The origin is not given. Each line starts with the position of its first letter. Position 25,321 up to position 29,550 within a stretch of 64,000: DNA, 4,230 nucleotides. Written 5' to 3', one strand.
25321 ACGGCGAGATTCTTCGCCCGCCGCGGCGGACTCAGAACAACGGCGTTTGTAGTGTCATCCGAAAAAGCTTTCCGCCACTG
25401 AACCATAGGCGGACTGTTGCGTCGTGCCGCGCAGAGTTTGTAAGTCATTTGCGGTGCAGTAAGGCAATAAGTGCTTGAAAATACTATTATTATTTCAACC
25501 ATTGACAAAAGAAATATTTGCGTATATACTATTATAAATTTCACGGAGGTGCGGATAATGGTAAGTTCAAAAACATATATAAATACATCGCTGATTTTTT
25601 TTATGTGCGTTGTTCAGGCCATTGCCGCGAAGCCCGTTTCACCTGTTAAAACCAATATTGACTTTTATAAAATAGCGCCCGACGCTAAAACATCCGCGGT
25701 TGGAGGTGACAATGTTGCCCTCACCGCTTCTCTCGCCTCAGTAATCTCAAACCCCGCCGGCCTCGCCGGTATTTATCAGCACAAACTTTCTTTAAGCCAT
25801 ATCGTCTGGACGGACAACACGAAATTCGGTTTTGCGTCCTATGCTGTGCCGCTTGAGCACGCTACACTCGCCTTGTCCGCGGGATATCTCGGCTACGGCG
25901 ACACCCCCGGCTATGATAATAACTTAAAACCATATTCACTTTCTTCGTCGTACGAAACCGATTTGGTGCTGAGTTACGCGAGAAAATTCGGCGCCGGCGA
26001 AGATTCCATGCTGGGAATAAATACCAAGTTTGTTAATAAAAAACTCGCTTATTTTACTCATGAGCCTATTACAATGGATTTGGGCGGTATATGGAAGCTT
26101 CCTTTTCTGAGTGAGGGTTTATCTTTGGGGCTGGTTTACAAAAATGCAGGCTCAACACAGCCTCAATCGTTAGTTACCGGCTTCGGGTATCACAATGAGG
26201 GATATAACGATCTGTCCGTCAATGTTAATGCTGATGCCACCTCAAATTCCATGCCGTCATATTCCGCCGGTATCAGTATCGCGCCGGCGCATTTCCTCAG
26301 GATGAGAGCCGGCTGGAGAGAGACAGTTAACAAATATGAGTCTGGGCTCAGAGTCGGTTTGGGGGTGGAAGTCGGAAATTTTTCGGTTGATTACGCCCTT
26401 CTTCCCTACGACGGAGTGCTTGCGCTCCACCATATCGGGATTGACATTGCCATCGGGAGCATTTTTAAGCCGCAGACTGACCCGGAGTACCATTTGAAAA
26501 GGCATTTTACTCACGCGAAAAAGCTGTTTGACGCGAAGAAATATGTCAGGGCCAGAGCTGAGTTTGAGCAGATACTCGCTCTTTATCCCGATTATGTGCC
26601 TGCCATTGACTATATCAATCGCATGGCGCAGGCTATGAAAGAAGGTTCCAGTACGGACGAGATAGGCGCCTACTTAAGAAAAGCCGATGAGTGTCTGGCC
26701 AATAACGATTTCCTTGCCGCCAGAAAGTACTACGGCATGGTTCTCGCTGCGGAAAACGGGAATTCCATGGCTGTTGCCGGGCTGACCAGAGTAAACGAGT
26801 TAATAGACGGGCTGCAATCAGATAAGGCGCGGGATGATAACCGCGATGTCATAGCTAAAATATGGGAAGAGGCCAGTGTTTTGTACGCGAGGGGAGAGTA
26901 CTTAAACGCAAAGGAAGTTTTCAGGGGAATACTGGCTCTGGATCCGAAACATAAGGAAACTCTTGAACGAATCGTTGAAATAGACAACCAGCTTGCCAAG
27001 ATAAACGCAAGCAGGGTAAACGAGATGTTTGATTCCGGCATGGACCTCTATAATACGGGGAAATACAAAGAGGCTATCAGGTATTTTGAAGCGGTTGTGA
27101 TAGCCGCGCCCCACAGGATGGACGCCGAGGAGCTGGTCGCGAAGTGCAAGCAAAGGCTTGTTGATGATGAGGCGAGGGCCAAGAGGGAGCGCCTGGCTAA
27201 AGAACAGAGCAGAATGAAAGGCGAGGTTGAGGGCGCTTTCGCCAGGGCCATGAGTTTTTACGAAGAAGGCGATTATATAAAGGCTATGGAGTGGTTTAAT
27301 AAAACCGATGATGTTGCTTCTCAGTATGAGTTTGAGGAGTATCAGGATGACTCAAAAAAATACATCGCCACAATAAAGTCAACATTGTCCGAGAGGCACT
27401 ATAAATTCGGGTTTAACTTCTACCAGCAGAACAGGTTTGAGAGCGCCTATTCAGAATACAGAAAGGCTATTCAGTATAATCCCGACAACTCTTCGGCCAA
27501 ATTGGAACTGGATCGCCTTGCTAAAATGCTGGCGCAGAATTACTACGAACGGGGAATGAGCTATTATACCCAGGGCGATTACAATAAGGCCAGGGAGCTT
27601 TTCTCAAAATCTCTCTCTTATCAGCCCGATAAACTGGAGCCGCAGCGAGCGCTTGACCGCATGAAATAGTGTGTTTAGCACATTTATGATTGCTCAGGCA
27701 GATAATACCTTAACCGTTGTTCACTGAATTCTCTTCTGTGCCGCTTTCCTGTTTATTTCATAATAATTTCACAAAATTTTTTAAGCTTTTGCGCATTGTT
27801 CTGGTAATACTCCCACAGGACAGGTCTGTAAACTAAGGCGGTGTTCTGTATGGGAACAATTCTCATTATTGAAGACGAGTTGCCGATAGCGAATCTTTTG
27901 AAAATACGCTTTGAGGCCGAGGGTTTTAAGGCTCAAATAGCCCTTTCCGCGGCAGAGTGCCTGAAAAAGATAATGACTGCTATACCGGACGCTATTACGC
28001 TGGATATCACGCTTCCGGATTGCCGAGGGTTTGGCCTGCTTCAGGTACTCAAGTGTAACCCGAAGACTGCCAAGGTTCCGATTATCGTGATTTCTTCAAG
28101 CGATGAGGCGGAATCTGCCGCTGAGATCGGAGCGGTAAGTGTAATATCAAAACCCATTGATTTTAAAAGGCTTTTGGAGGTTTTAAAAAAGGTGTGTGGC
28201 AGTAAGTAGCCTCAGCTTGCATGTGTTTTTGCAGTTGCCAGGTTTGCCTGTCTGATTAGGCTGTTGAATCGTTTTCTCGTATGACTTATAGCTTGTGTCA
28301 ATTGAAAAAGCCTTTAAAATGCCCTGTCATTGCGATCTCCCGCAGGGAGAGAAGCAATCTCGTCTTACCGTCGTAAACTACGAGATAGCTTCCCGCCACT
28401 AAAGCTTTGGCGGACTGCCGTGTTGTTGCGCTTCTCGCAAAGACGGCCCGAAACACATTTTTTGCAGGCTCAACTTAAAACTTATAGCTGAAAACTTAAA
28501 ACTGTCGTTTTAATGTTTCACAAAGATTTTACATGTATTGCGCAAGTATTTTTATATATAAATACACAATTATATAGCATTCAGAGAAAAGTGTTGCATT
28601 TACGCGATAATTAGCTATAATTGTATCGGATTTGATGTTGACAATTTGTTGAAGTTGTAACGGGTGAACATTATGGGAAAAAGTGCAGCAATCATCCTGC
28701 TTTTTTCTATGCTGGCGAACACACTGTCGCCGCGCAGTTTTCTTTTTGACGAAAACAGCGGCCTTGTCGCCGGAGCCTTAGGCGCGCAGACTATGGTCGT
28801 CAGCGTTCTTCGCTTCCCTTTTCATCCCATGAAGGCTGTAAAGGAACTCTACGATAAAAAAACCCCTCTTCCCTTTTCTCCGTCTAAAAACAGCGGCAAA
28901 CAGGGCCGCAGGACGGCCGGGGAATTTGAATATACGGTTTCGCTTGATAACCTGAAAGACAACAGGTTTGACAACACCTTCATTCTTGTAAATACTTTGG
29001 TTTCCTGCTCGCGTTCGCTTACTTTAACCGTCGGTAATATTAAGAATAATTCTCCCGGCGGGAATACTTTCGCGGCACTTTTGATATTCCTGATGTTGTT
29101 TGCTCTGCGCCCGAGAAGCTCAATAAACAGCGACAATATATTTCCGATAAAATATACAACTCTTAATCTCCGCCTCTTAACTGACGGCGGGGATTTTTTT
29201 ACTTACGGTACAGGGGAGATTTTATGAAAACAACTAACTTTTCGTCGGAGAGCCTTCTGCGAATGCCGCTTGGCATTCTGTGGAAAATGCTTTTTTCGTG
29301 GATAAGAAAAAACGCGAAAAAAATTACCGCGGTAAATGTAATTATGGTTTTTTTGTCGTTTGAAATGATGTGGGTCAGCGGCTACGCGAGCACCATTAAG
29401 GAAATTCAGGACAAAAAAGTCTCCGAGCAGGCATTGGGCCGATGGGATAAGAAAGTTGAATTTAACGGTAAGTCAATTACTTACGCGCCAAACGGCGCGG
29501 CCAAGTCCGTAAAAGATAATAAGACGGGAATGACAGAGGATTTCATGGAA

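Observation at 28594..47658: Duplicated module: consensus promoter, homologous leader, small paralogous TM protein, then a giant gene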

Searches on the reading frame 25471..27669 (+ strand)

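Call 32: search_protein_families(library=pfam, proteins=[window:25471-27669:+], max_evalue=0.001)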
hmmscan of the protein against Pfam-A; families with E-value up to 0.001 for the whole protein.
window:25471-27669:+ (732 aa): 15 families
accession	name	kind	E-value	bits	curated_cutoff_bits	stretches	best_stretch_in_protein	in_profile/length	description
PF07719.23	TPR_2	-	2.2e-26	90.2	27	1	689-720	2-33/34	Tetratricopeptide repeat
PF13428.12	TPR_14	-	1.7e-13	50.2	23.5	0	468-502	8-42/44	Tetratricopeptide repeat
PF13181.12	TPR_8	-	2.2e-13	49.6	25.7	1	688-720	1-33/34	Tetratricopeptide repeat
PF14559.12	TPR_19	-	9.2e-13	48.8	25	0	651-680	2-31/68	Tetratricopeptide repeat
PF13432.12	TPR_16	-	5.9e-12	46.2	32.7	0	521-553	2-34/65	Tetratricopeptide repeat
PF00515.34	TPR_1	-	9.2e-12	44.7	27.8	1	691-720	4-33/34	Tetratricopeptide repeat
PF13371.12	TPR_9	-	4.2e-09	36.7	35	1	496-555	9-68/73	Tetratricopeptide repeat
PF13174.12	TPR_6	-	6.4e-08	33.2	26.3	0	691-720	3-32/33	Tetratricopeptide repeat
PF12895.13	ANAPC3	-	2e-07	31.6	27.2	0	526-563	33-69/82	Anaphase-promoting complex, cyclosome, subunit 3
PF13414.12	TPR_11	-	2e-07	31.1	26.8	1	650-675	4-29/42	TPR repeat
PF24575.1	TPR_Slam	-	4.7e-07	30.6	35.2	0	648-691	55-95/104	Surface lipoprotein assembly modifier, N-terminal TPR repeats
PF13424.12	TPR_12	-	2.5e-06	28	30.1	0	689-716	4-31/77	Tetratricopeptide repeat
PF07720.18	TPR_3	-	2.7e-05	24.6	20.7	0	696-712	9-24/34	Tetratricopeptide repeat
PF25064.1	ARM_TT21_5th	-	0.00063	20.5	27.8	0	352-420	11-76/117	TT21 fifth ARM repeats domain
PF14863.12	Alkyl_sulf_dimr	-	0.00067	20.5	26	0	518-564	71-117/139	Alkyl sulfatase dimerisation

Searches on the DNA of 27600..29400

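Call 86: search_rna_families(source=window, start=27600, end=29400, threshold=evalue, max_evalue=1)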
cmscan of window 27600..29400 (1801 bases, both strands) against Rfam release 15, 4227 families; matches with E-value up to 1: 2.
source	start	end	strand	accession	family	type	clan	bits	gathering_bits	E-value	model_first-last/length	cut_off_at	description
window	29282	29326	+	RF02584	KRAS_3UTR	Cis-reg;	-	33.1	49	0.12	1-49/49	no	KRAS 3' UTR cis-regulatory element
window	27730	27826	-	RF01932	bxd_4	Gene; lncRNA;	-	24.3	40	0.13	1-106/106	no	Bithoraxoid conserved region 4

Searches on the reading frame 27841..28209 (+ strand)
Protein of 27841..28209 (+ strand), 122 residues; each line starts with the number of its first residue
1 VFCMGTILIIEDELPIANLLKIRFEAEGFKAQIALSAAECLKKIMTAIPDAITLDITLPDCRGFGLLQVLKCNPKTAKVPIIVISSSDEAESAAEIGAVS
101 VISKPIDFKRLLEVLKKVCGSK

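Call 32: search_protein_families(library=pfam, proteins=[window:27841-28209:+], max_evalue=0.001)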
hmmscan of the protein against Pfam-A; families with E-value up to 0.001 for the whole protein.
window:27841-28209:+ (122 aa): 1 family
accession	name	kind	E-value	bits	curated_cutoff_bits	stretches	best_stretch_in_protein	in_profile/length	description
PF00072.30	Response_reg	-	8.2e-19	68.3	30.2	1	7-115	1-110/111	Response regulator receiver domain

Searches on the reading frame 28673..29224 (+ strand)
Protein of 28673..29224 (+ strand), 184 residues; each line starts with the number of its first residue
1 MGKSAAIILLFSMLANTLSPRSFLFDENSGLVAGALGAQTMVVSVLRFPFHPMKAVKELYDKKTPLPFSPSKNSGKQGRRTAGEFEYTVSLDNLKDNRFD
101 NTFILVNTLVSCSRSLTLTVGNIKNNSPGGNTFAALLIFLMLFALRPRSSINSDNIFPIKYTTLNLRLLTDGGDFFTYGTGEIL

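Call 10: search_protein_families(library=pfam, proteins=[window:28673-29224:+], max_evalue=1)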
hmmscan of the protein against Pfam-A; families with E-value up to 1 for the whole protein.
window:28673-29224:+ (184 aa): 0 families

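Call 16: find_homologous_proteins(query=A2, max_evalue=0.01)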
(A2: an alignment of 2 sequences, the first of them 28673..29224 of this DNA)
Query A2 (2 sequences) (184 aa, profile of the alignment): 6 proteins with E <= 0.01 among 1236 candidates.
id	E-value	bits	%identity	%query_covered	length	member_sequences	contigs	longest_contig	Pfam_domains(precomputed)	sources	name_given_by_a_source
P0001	1.1e-97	343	100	100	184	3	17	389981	-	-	-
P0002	3.5e-88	312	26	85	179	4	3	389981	-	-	-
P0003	5.4e-32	129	22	87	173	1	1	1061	-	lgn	-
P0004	3.2e-28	117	29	85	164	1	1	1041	-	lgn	-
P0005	1.4e-22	98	24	85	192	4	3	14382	-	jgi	-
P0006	1.1e-21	95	22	78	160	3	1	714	-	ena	-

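Call 20: find_encoding_contigs(protein=P0005, flank=10000, max_places=6)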
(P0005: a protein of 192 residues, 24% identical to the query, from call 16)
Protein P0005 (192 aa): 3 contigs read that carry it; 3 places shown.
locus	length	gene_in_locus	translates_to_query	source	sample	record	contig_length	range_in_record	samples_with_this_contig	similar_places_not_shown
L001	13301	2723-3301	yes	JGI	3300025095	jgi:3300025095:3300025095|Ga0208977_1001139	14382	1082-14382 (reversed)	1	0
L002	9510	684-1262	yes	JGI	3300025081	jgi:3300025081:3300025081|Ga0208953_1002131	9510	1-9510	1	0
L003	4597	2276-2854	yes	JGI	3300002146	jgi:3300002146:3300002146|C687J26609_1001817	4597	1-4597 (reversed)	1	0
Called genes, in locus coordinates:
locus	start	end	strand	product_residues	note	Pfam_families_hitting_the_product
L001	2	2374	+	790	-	?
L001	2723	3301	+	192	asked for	-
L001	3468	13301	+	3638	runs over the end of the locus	?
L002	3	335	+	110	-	?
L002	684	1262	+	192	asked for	-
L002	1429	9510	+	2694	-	?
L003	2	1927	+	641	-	?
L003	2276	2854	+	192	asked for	-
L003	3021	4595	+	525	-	?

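Call 21: find_encoding_contigs(protein=P0001, flank=10000, max_places=10)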
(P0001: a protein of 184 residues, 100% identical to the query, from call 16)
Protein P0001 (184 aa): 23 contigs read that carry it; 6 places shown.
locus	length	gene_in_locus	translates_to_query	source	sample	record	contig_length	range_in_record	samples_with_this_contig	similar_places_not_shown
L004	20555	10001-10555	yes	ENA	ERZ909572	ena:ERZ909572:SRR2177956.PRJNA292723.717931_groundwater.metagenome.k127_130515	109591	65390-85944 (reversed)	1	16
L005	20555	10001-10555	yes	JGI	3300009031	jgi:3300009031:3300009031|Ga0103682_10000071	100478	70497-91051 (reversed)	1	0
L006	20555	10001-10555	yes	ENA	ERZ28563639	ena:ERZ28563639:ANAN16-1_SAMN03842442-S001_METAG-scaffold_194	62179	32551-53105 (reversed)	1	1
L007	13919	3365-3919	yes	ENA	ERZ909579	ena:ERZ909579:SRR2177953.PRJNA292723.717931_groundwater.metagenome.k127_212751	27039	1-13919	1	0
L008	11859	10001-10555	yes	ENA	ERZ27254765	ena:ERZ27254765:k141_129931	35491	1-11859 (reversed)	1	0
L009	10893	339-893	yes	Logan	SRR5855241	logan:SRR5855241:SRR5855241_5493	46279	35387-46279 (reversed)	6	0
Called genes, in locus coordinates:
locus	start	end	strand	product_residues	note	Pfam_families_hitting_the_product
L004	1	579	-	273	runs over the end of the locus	-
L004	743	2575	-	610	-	-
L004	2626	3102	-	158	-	-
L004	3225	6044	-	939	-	-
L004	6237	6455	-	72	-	-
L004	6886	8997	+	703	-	PF13414:TPR_11 (faint), PF13181:TPR_8 (faint), PF12895:ANAPC3 (faint), PF24575:TPR_Slam (faint), PF07720:TPR_3 (faint), PF13174:TPR_6 (faint), PF00515:TPR_1 (weak), PF07719:TPR_2 (weak), +5 more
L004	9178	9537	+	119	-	PF00072:Response_reg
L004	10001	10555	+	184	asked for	-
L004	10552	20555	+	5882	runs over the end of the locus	PF03412:Peptidase_C39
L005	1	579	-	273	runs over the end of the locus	-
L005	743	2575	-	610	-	-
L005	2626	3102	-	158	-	-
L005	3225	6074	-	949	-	-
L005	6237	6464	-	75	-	-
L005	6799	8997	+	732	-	PF13414:TPR_11 (faint), PF13181:TPR_8 (faint), PF12895:ANAPC3 (faint), PF24575:TPR_Slam (faint), PF13174:TPR_6 (faint), PF13371:TPR_9 (faint), PF00515:TPR_1 (weak), PF07719:TPR_2 (weak), +4 more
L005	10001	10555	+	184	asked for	-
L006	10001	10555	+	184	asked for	-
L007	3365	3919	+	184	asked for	-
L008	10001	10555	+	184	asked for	-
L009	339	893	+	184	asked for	-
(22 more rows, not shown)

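Call 34: find_encoding_contigs(protein=P0003, flank=10000)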
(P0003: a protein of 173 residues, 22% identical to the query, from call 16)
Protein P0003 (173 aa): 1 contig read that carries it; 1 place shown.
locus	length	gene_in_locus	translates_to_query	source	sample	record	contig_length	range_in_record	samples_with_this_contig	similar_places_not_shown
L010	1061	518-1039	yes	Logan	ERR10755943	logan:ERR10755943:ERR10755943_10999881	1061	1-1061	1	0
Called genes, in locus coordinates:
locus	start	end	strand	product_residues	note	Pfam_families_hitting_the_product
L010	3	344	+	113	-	?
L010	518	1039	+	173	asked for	-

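Call 35: find_encoding_contigs(protein=P0004, flank=10000)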
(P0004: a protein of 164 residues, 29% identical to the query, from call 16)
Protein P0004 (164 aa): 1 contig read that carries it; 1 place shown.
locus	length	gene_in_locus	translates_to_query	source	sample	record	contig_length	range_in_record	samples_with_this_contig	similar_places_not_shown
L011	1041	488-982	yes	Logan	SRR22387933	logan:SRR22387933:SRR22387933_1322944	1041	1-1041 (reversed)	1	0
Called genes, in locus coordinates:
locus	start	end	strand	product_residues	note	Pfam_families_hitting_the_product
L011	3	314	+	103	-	?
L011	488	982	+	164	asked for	-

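Call 36: find_encoding_contigs(protein=P0006, flank=10000)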
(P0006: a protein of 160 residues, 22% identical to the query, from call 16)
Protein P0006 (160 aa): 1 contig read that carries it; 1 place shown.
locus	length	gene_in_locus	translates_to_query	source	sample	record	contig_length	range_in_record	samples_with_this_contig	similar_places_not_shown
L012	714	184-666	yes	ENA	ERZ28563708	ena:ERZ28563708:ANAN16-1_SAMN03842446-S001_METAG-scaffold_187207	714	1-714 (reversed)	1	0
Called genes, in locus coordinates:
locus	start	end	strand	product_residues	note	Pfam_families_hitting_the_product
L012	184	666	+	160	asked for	-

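Call 77: find_encoding_contigs(protein=P0002, flank=10000, max_places=3)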
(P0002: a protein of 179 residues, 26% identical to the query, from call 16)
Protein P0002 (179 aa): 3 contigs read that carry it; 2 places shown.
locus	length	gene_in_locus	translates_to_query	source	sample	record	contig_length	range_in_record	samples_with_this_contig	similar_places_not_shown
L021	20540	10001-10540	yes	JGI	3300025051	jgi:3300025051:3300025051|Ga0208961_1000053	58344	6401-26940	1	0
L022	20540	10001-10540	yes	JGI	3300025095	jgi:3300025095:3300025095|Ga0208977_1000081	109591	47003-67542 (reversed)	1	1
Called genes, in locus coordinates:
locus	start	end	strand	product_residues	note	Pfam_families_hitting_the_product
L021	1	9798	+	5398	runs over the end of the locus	?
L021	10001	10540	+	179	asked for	-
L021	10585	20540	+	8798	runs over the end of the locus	-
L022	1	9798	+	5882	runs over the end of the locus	PF03412:Peptidase_C39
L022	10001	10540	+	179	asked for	-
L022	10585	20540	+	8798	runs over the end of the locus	-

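Call 92: search_protein_families(library=ncbifam, proteins=[window:28673-29224:+], max_evalue=1)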
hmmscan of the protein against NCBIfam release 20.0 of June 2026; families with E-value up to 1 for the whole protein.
window:28673-29224:+ (184 aa): 0 families

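Call 101: search_protein_families(library=padloc, proteins=[window:28673-29224:+], max_evalue=0.01)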
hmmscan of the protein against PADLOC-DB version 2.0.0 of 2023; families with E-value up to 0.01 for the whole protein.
window:28673-29224:+ (184 aa): 0 families
